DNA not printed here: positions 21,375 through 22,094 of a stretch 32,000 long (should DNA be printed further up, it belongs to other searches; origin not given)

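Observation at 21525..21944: MerR/HspR-type regulators with a strictly conserved C-x23-C-x5-C-x7-C cluster where the dimerisation helix or effector loop normally sits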

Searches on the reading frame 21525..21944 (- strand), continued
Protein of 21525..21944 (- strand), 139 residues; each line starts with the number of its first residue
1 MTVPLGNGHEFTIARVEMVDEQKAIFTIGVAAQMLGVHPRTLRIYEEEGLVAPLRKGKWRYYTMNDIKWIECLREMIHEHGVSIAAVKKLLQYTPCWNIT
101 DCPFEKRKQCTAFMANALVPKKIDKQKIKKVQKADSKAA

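Call 20: search_protein_families(library=ncbifam, proteins=[P0253, P0277, P0246, P0250, P0283, P0313, P0324, P0338, P0376, P0272], max_evalue=1)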
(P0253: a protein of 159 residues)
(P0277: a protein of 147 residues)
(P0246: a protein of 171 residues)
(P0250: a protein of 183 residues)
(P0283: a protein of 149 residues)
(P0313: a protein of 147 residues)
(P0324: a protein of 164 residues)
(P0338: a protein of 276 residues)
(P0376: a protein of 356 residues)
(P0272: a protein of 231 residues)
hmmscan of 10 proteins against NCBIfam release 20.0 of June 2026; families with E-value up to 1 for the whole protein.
P0253 (159 aa): 10 families
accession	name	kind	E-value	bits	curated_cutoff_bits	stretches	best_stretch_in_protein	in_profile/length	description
NF047375.1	HeatShock_HspR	equivalog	4.6e-14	52.2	105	1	10-77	2-70/92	heat shock protein transcriptional repressor HspR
NF047377.1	heat_HspR_dupli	exception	1.4e-11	44.3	300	1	9-63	124-179/214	heat shock protein transcriptional repressor HspR, fused homodimer type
NF053740.1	TransRegTnrAGPos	equivalog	0.00026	21.1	140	1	10-54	11-56/108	hypothetical protein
TIGR02043.1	ZntR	equivalog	0.00034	20.8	167.95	1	12-61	2-53/131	Zn(2+)-responsive transcriptional regulator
TIGR02044.1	CueR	equivalog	0.00046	20.2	147.4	1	14-60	3-51/127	Cu(I)-responsive transcriptional regulator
NF007069.0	PRK09514.1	equivalog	0.00061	19.8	143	1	12-61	2-53/141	Zn(2+)-responsive transcriptional regulator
NF011617.0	PRK15043.1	equivalog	0.014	14.7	417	1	10-79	2-72/243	HTH-type transcriptional regulator MlrA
NF050798.1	TF_FtsR_Actino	equivalog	0.063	13.4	150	1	28-67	22-59/223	transcriptional regulator FtsR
TIGR01950.1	SoxR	equivalog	0.072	12.8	116.9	1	17-72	7-62/142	redox-sensitive transcriptional activator SoxR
NF045718.1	two_CW_domain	domain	0.46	10.9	35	0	82-132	3-79/80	two-CW domain-containing protein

P0277 (147 aa): 12 families
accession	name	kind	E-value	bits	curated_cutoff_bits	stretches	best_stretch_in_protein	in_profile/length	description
NF047375.1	HeatShock_HspR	equivalog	1.9e-17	63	105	1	10-79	2-72/92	heat shock protein transcriptional repressor HspR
NF047377.1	heat_HspR_dupli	exception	3.3e-17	62.7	300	1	7-78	122-194/214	heat shock protein transcriptional repressor HspR, fused homodimer type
NF007069.0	PRK09514.1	equivalog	1.2e-06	28.5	143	1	12-80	2-71/141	Zn(2+)-responsive transcriptional regulator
TIGR02043.1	ZntR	equivalog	1.7e-06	28.2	167.95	1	12-79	2-70/131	Zn(2+)-responsive transcriptional regulator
TIGR02051.1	MerR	equivalog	1.1e-05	25.7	150.85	1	14-98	2-90/124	mercury resistance transcriptional regulator MerR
TIGR01950.1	SoxR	equivalog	0.00014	21.7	116.9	1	22-124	12-112/142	redox-sensitive transcriptional activator SoxR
TIGR02044.1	CueR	equivalog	0.0011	19.1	147.4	1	14-80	3-70/127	Cu(I)-responsive transcriptional regulator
NF053740.1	TransRegTnrAGPos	equivalog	0.0029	17.8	140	1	8-63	9-65/108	hypothetical protein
NF041849.1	trans_regNmlR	equivalog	0.0061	16.6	175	1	16-81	5-71/117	stress response transcriptional regulator NmlR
NF011617.0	PRK15043.1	equivalog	0.02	14.2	417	1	11-70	3-63/243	HTH-type transcriptional regulator MlrA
NF010315.0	PRK13752.1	subfamily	0.029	14.4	261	1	14-79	10-76/144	mercury resistance transcriptional regulator MerR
NF033518.0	transpos_IS607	equivalog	0.056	13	110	1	17-56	3-43/187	IS607 family transposase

P0246 (171 aa): 17 families
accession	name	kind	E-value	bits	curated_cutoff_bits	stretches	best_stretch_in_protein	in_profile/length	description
NF047375.1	HeatShock_HspR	equivalog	6.8e-21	74.1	105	1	8-78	2-73/92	heat shock protein transcriptional repressor HspR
NF047377.1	heat_HspR_dupli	exception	4.2e-18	65.6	300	1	5-77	122-195/214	heat shock protein transcriptional repressor HspR, fused homodimer type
TIGR02044.1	CueR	equivalog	3.3e-07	30.4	147.4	1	12-78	3-70/127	Cu(I)-responsive transcriptional regulator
TIGR02051.1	MerR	equivalog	1.4e-06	28.5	150.85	1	12-121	2-111/124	mercury resistance transcriptional regulator MerR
NF007069.0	PRK09514.1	equivalog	3.3e-05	23.9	143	1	10-123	2-125/141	Zn(2+)-responsive transcriptional regulator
NF053740.1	TransRegTnrAGPos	equivalog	0.00013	22.1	140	1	5-72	8-75/108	hypothetical protein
TIGR02043.1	ZntR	equivalog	0.00013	22.1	167.95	1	10-78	2-71/131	Zn(2+)-responsive transcriptional regulator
TIGR02047.1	CadR-PbrR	equivalog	0.0013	18.8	151.45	1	15-77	6-69/127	Cd(II)/Pb(II)-responsive transcriptional regulator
NF045718.1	two_CW_domain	domain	0.0032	17.8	35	1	79-128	2-77/80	two-CW domain-containing protein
NF041849.1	trans_regNmlR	equivalog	0.0033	17.5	175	1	13-70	4-62/117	stress response transcriptional regulator NmlR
NF007590.0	PRK10227.1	equivalog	0.0034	17.4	244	1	12-59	3-52/135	Cu(I)-responsive transcriptional regulator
NF033518.0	transpos_IS607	equivalog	0.0069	15.9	110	1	15-52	3-41/187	IS607 family transposase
TIGR01950.1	SoxR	equivalog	0.0091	15.8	116.9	1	16-79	8-71/142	redox-sensitive transcriptional activator SoxR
NF050798.1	TF_FtsR_Actino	equivalog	0.016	15.3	150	1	25-57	21-54/223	transcriptional regulator FtsR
NF046010.1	MAG6790_fam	equivalog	0.026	14.6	50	0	119-155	21-57/71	MAG6790 family protein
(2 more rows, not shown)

P0250 (183 aa): 13 families
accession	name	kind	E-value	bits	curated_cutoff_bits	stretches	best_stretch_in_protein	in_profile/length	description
NF047375.1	HeatShock_HspR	equivalog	1.5e-19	69.8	105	1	39-109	2-73/92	heat shock protein transcriptional repressor HspR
NF047377.1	heat_HspR_dupli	exception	1.5e-16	60.5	300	1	34-108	120-195/214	heat shock protein transcriptional repressor HspR, fused homodimer type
NF007069.0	PRK09514.1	equivalog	1.2e-05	25.3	143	1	41-108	2-70/141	Zn(2+)-responsive transcriptional regulator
NF011617.0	PRK15043.1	equivalog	0.00014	21.2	417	1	41-107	4-71/243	HTH-type transcriptional regulator MlrA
TIGR02043.1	ZntR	equivalog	0.00015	21.9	167.95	1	41-108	2-70/131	Zn(2+)-responsive transcriptional regulator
TIGR01950.1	SoxR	equivalog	0.00019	21.2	116.9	1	43-110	4-71/142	redox-sensitive transcriptional activator SoxR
TIGR02044.1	CueR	equivalog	0.00027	21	147.4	1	43-109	3-70/127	Cu(I)-responsive transcriptional regulator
TIGR02051.1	MerR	equivalog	0.00071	19.8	150.85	1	43-110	2-70/124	mercury resistance transcriptional regulator MerR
NF052513.1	TransRegCarH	equivalog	0.0035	16.7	400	1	41-107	7-75/274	HTH-type transcriptional repressor CarH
NF050798.1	TF_FtsR_Actino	equivalog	0.0085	16.2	150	1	57-107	22-73/223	transcriptional regulator FtsR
NF053740.1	TransRegTnrAGPos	equivalog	0.012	15.8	140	1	43-103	15-75/108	hypothetical protein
NF041849.1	trans_regNmlR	equivalog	0.029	14.5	175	1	46-101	6-62/117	stress response transcriptional regulator NmlR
TIGR02047.1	CadR-PbrR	equivalog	0.16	12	151.45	1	43-106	3-67/127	Cd(II)/Pb(II)-responsive transcriptional regulator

P0283 (149 aa): 16 families
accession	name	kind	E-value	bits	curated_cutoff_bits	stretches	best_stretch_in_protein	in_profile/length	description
NF047375.1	HeatShock_HspR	equivalog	2.1e-17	62.9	105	1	11-82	1-72/92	heat shock protein transcriptional repressor HspR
NF047377.1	heat_HspR_dupli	exception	5.7e-14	52.1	300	1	5-82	118-195/214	heat shock protein transcriptional repressor HspR, fused homodimer type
NF007069.0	PRK09514.1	equivalog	2.6e-08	34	143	1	14-82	2-70/141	Zn(2+)-responsive transcriptional regulator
TIGR02043.1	ZntR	equivalog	4.2e-08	33.4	167.95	1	14-82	2-70/131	Zn(2+)-responsive transcriptional regulator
TIGR02051.1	MerR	equivalog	6.7e-07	29.6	150.85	1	16-106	2-95/124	mercury resistance transcriptional regulator MerR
NF050798.1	TF_FtsR_Actino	equivalog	1.8e-06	28.2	150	1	25-87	17-79/223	transcriptional regulator FtsR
TIGR02047.1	CadR-PbrR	equivalog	2.6e-06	27.5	151.45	1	16-82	3-69/127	Cd(II)/Pb(II)-responsive transcriptional regulator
TIGR02044.1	CueR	equivalog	3.8e-06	27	147.4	1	16-83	3-70/127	Cu(I)-responsive transcriptional regulator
NF041849.1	trans_regNmlR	equivalog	2e-05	24.6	175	1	18-83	5-70/117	stress response transcriptional regulator NmlR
NF011617.0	PRK15043.1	equivalog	2.8e-05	23.5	417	1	14-68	4-59/243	HTH-type transcriptional regulator MlrA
NF010315.0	PRK13752.1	subfamily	5.9e-05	23.1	261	1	15-81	9-75/144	mercury resistance transcriptional regulator MerR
TIGR01950.1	SoxR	equivalog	8.1e-05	22.4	116.9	1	16-85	4-72/142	redox-sensitive transcriptional activator SoxR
NF053740.1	TransRegTnrAGPos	equivalog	0.00057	20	140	1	10-62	9-61/108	hypothetical protein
NF052513.1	TransRegCarH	equivalog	0.0016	17.8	400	1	13-81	6-75/274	HTH-type transcriptional repressor CarH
TIGR03453.1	partition_RepA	equivalog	0.047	12.5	348.45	1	14-64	34-85/387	plasmid partitioning protein RepA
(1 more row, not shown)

P0313 (147 aa): 18 families
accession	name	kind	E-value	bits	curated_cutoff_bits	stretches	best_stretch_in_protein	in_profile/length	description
NF047375.1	HeatShock_HspR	equivalog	1.6e-16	60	105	1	10-79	2-70/92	heat shock protein transcriptional repressor HspR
NF047377.1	heat_HspR_dupli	exception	2.2e-14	53.4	300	1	10-77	4-70/214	heat shock protein transcriptional repressor HspR, fused homodimer type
NF007069.0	PRK09514.1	equivalog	6.3e-08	32.7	143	1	11-63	1-53/141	Zn(2+)-responsive transcriptional regulator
TIGR02043.1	ZntR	equivalog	8.9e-08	32.4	167.95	1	12-64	2-54/131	Zn(2+)-responsive transcriptional regulator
TIGR02051.1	MerR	equivalog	1.4e-07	31.8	150.85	1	13-91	1-81/124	mercury resistance transcriptional regulator MerR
TIGR02044.1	CueR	equivalog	4.6e-07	30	147.4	1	14-78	3-66/127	Cu(I)-responsive transcriptional regulator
NF050798.1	TF_FtsR_Actino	equivalog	2.3e-06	27.9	150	1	28-71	22-64/223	transcriptional regulator FtsR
NF011617.0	PRK15043.1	equivalog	4e-06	26.3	417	1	11-79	3-70/243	HTH-type transcriptional regulator MlrA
TIGR02047.1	CadR-PbrR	equivalog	5.2e-06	26.5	151.45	1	14-64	3-53/127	Cd(II)/Pb(II)-responsive transcriptional regulator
NF052513.1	TransRegCarH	equivalog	1.6e-05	24.4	400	1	9-69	4-64/274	HTH-type transcriptional repressor CarH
NF053782.1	ChlnTransRegdde3219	equivalog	0.00014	21.5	450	1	10-56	5-51/278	choline utilization transcriptional activator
NF007590.0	PRK10227.1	equivalog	0.0012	19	244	1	14-61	3-50/135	Cu(I)-responsive transcriptional regulator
NF041849.1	trans_regNmlR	equivalog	0.0012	18.9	175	1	13-73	2-61/117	stress response transcriptional regulator NmlR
NF053740.1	TransRegTnrAGPos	equivalog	0.0028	17.8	140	1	9-63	10-63/108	hypothetical protein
NF010315.0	PRK13752.1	subfamily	0.04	14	261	1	12-62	8-58/144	mercury resistance transcriptional regulator MerR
NF045718.1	two_CW_domain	domain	0.17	12.3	35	1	83-137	2-78/80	two-CW domain-containing protein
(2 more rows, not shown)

P0324 (164 aa): 24 families
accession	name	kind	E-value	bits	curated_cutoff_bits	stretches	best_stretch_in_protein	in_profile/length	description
NF047375.1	HeatShock_HspR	equivalog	3.9e-16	58.8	105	1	17-86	3-72/92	heat shock protein transcriptional repressor HspR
NF047377.1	heat_HspR_dupli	exception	5.4e-11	42.4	300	1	17-85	126-194/214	heat shock protein transcriptional repressor HspR, fused homodimer type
TIGR02051.1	MerR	equivalog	1.1e-08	35.3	150.85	1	20-86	2-68/124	mercury resistance transcriptional regulator MerR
NF050798.1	TF_FtsR_Actino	equivalog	1.8e-08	34.7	150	1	29-67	17-55/223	transcriptional regulator FtsR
TIGR02047.1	CadR-PbrR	equivalog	8.6e-08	32.3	151.45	1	20-86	3-69/127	Cd(II)/Pb(II)-responsive transcriptional regulator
NF007069.0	PRK09514.1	equivalog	7.8e-07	29.2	143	1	18-85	2-69/141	Zn(2+)-responsive transcriptional regulator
NF041849.1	trans_regNmlR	equivalog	2e-06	27.8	175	1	20-69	3-53/117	stress response transcriptional regulator NmlR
TIGR01950.1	SoxR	equivalog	2e-06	27.6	116.9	1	19-88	3-71/142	redox-sensitive transcriptional activator SoxR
NF011617.0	PRK15043.1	equivalog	2.4e-06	27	417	1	15-84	1-70/243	HTH-type transcriptional regulator MlrA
TIGR02043.1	ZntR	equivalog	2.9e-06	27.4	167.95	1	18-69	2-54/131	Zn(2+)-responsive transcriptional regulator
NF053740.1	TransRegTnrAGPos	equivalog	9.3e-06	25.8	140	1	18-64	13-59/108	hypothetical protein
TIGR02044.1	CueR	equivalog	1.8e-05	24.8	147.4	1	20-86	3-69/127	Cu(I)-responsive transcriptional regulator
NF010315.0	PRK13752.1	subfamily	2.4e-05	24.4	261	1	19-69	9-60/144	mercury resistance transcriptional regulator MerR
NF052513.1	TransRegCarH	equivalog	5.8e-05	22.5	400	1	15-85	4-75/274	HTH-type transcriptional repressor CarH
NF033518.0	transpos_IS607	equivalog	0.0014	18.2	110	1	22-71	2-51/187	IS607 family transposase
NF045718.1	two_CW_domain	domain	0.78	10.2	35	0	88-137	2-77/80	two-CW domain-containing protein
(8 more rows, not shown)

P0338 (276 aa): 13 families
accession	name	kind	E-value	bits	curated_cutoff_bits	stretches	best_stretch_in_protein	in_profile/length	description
NF047375.1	HeatShock_HspR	equivalog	1.4e-11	44.2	105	1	145-217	1-72/92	heat shock protein transcriptional repressor HspR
NF047377.1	heat_HspR_dupli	exception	6.1e-07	29.1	300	1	145-210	3-67/214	heat shock protein transcriptional repressor HspR, fused homodimer type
NF007069.0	PRK09514.1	equivalog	5.5e-06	26.4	143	1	152-216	6-69/141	Zn(2+)-responsive transcriptional regulator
NF053782.1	ChlnTransRegdde3219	equivalog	7.7e-06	25.6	450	1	147-214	6-72/278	choline utilization transcriptional activator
TIGR02043.1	ZntR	equivalog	2.1e-05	24.7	167.95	1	153-216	7-69/131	Zn(2+)-responsive transcriptional regulator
TIGR02044.1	CueR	equivalog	3.1e-05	24.1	147.4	1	153-218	6-70/127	Cu(I)-responsive transcriptional regulator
TIGR02047.1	CadR-PbrR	equivalog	0.00032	20.7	151.45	1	154-204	7-54/127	Cd(II)/Pb(II)-responsive transcriptional regulator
TIGR02051.1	MerR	equivalog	0.00079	19.7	150.85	1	155-219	7-70/124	mercury resistance transcriptional regulator MerR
NF041849.1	trans_regNmlR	equivalog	0.0028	17.7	175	1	151-217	4-69/117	stress response transcriptional regulator NmlR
NF050798.1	TF_FtsR_Actino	equivalog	0.0087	16.2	150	1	158-200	16-57/223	transcriptional regulator FtsR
NF011617.0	PRK15043.1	equivalog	0.011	15.1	417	1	147-217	3-72/243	HTH-type transcriptional regulator MlrA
TIGR01950.1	SoxR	equivalog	0.031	14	116.9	1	158-219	12-71/142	redox-sensitive transcriptional activator SoxR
NF007590.0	PRK10227.1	equivalog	0.039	14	244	1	154-196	7-49/135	Cu(I)-responsive transcriptional regulator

P0376 (356 aa): 110 families (the best 25 are shown)
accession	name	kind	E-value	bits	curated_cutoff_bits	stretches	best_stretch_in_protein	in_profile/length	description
NF006623.1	PRK09191.1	subfamily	8.2e-23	81.5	240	1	3-124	137-256/258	PhyR family response regulator anti-anti-sigma factor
NF040534.1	resp_reg_YycF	equivalog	8.7e-17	61.1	340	1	5-139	2-132/231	response regulator YycF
NF040689.1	MtrAB_MtrA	equivalog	2.1e-16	59.9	300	1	6-126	1-119/219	MtrAB system response regulator MtrA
NF045944.1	ResRegRpaBCyano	equivalog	8.7e-16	58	330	1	7-135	1-126/229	response regulator transcription factor RpaB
NF047375.1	HeatShock_HspR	equivalog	9.4e-15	54.4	105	1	225-299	1-74/92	heat shock protein transcriptional repressor HspR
TIGR02154.1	PhoB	equivalog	2.7e-14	53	296.2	1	4-127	3-127/226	phosphate regulon transcriptional regulator PhoB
NF041733.1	resp_reg_CseB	equivalog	3.9e-14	52.6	350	1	5-132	2-127/228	two-component system response regulator CseB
NF007689.0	PRK10365.1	equivalog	2e-13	50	760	1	5-127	7-129/441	sigma-54-dependent response regulator transcription factor ZraR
NF008296.0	PRK11083.1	equivalog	1.2e-12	47.7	273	1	1-132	1-130/228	two-component system response regulator CreB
NF008469.0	PRK11361.1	equivalog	1.2e-12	47.3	714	1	3-121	4-121/461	acetoacetate metabolism transcriptional regulator AtoC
TIGR02956.1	TMAO_torS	equivalog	1.4e-12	46.6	676.5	1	4-136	702-838/967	TMAO reductase system sensor histidine kinase/response regulator TorS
NF011874.0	PRK15347.1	equivalog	1.6e-12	46.3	852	1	5-150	692-841/921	two component system sensor kinase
NF007982.1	PRK10710.1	equivalog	2.4e-12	46.9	380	1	3-132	7-134/235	envelope stress response regulator BaeR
NF008199.0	PRK10955.1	equivalog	8.6e-12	45.5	341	1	4-124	2-119/232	envelope stress response regulator transcription factor CpxR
NF053854.1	RespRegPhoBBctds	equivalog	1.1e-11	44.6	270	1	6-145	1-140/225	two-component system response regulator PhoB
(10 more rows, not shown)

P0272 (231 aa): 24 families
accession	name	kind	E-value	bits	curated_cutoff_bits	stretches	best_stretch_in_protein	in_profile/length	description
NF047375.1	HeatShock_HspR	equivalog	8.1e-18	64.2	105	1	11-81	3-72/92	heat shock protein transcriptional repressor HspR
NF047377.1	heat_HspR_dupli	exception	1.5e-13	50.8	300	1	6-80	121-194/214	heat shock protein transcriptional repressor HspR, fused homodimer type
NF007069.0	PRK09514.1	equivalog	6.7e-10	39.1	143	1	11-81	1-70/141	Zn(2+)-responsive transcriptional regulator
TIGR00412.2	redox_disulf_2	subfamily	1.7e-09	38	62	1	157-223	9-74/75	MTH895/ArsE family thioredoxin-like protein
TIGR02043.1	ZntR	equivalog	9.5e-09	35.5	167.95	1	12-81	2-70/131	Zn(2+)-responsive transcriptional regulator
TIGR00411.1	redox_disulf_1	equivalog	6.3e-08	32.6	92.75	1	157-226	11-81/82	MJ0307 family thioredoxin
TIGR02051.1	MerR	equivalog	1.1e-07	32.1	150.85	1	13-91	1-75/124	mercury resistance transcriptional regulator MerR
NF050798.1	TF_FtsR_Actino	equivalog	1.8e-07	31.5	150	1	28-135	22-116/223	transcriptional regulator FtsR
TIGR02044.1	CueR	equivalog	1.8e-07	31.2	147.4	1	14-82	3-70/127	Cu(I)-responsive transcriptional regulator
NF053740.1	TransRegTnrAGPos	equivalog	1.9e-07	31.2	140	1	9-77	10-76/108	hypothetical protein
NF052513.1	TransRegCarH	equivalog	8.7e-07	28.5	400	1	8-80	3-75/274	HTH-type transcriptional repressor CarH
NF045809.1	seleno_TsoX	equivalog_domain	4.8e-06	26.7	52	1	157-225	13-81/82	HSGNPxU motif (seleno)protein TsoX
TIGR01950.1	SoxR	equivalog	8.7e-06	25.5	116.9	1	13-96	3-82/142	redox-sensitive transcriptional activator SoxR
TIGR02047.1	CadR-PbrR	equivalog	1.5e-05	25.1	151.45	1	14-81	3-69/127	Cd(II)/Pb(II)-responsive transcriptional regulator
NF053782.1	ChlnTransRegdde3219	equivalog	0.00018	21.1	450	1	9-62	4-57/278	choline utilization transcriptional activator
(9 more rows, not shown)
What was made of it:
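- Closest known: NCBIfam NF045718 'two-CW domain'. Same: Longer relatives have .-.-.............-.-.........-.2-C and hit this model weakly over its whole length (best E=0.003, 17.8 bits; call 20).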

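Call 28: find_related_loci(query=A3, collection=genome_contigs, flank=6000)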
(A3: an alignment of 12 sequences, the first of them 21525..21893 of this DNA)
Query A3 (122 aa) in genome_contigs; peptide patterns used: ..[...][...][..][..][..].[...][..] (x = any residue, [..] = any of these).
393 stretches matched a pattern; 321 encode a relative of the query (tblastn E <= 1e-3); the best 80 are kept; 80 distinct loci.
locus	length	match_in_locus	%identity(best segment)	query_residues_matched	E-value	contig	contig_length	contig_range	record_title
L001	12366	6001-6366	88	1-122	4e-75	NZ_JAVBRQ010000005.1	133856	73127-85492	MAG: Desulfobulbus sp. isolate EPI_MAG_00199 c_000000928016, whole genome shotgun sequence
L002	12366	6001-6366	89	1-122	4e-75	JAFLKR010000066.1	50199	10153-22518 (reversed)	MAG: Desulfobulbaceae bacterium isolate LaCa_MAG_10 c_000000001202, whole genome shotgun sequence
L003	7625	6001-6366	89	1-122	5e-72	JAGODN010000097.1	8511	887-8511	MAG: Desulfobulbus sp. isolate Go_UH_bin_114 Go_UH_12419_length_8511_cov_3.919012, whole genome shotgun sequence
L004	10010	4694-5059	84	1-122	8e-72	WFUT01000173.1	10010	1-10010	MAG: Desulfobulbaceae bacterium isolate S140_14 k151_549817, whole genome shotgun sequence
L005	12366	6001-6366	84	1-122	2e-71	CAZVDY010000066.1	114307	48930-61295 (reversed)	MAG TPA_asm: uncultured Desulfobulbaceae bacterium isolate binchicken_co219_365 genome assembly, contig: k141_1604871, w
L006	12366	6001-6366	84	1-122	3e-71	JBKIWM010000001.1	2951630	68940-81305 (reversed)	Thermodesulfobacteriota bacterium B35 contig_1, whole genome shotgun sequence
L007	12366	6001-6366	84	1-122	1e-71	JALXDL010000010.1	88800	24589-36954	MAG: Desulfobulbaceae bacterium isolate T2_metabat2_scaf2bin.285 T2_NODE_115_length_88800_cov_2.755991, whole genome sho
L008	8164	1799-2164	87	1-122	2e-71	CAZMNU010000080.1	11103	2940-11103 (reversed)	MAG TPA_asm: uncultured Desulfobulbus sp. isolate binchicken_co59_47 genome assembly, contig: NODE_13895_length_11103_co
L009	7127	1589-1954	82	1-122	1e-69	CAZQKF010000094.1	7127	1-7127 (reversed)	MAG TPA_asm: uncultured Desulfobulbus sp. isolate SRP128015_co1_160 genome assembly, contig: NODE_18231_length_7127_cov_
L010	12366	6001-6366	80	1-122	2e-69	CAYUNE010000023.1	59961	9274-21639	MAG TPA_asm: uncultured Desulfobulbia bacterium isolate binchicken_co219_319 genome assembly, contig: k141_10434, whole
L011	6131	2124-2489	83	1-122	2e-69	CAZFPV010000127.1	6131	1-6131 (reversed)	MAG TPA_asm: uncultured Desulfobulbus sp. isolate binchicken_co269_190 genome assembly, contig: NODE_13537_length_6131_c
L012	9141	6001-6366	82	1-122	5e-69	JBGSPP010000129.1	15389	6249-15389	MAG: Desulfobulbus sp. isolate JTS-AC307 k141_3162596, whole genome shotgun sequence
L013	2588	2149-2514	83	1-122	6e-70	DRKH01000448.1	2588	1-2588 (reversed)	MAG TPA_asm: Desulfobulbus sp. isolate HyVt-436 HyVt-436_k145_73724, whole genome shotgun sequence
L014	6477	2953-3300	83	1-116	5e-68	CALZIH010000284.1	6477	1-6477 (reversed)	MAG: uncultured Desulfobulbaceae bacterium isolate FO_M_Desulfobacterota_14.1 genome assembly, contig: scaffold_21922, w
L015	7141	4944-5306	79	1-121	2e-67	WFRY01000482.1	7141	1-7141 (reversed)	MAG: Desulfobulbaceae bacterium isolate S015_9 k151_987198, whole genome shotgun sequence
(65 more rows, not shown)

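Call 31: predict_structure(alignment_id=A2)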
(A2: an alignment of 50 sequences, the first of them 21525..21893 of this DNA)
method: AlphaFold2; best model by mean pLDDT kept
length: 122 residues; sequences in the alignment: 50
mean_pLDDT: 84.8   pTM: 0.62
mean pLDDT of the five models: 84.8, 84.7, 83.4, 82.2, 81.2
residues with pLDDT >= 90: 67; 70-90: 30; 50-70: 24; < 50: 1
segments of 3 or more residues with pLDDT < 50: none
pLDDT, mean of each block of 10 residues (from residue 1): 87 98 98 97 97 97 96 85 84 77 55 54 52
secondary structure, 60 per line:
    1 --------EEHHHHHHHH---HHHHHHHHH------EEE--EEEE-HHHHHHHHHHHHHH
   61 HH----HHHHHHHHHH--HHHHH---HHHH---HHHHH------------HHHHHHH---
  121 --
elements in order: H11-18 H22-30 E37-39 E42-45 H47-62 H67-76 H79-83 H87-90 H94-98 H111-117
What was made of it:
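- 21666..21869 (-): P1 MerR-type winged HTH (residues 9-76 of the 122-aa form). AF2 pLDDT 97-98 (call 31).
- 21609..21662 (-): P1 Cys module P-C-W-x4-C-P-x6-C-T-A (C79, C85, C93 of the 122-aa form). AF2 pLDDT about 77-85 with three short helices (call 31).
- On MerR family (classical metal/drug sensors): AF2 gives only 4-5-residue helices after alpha4 (call 31).
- On Fe-S / metal site (structural criterion): The AF2 model was made (call 31), but its coordinates are not exposed.
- Checked: AlphaFold2 on P1 gives only short helices (79-83, 87-90, 94-98) after alpha4 and no long helix (call 31), so the 'no coiled coil' remark holds.
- AF2 finds no long helix after alpha4 (call 31). AF2 folds the module confidently without a cofactor (call 31).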
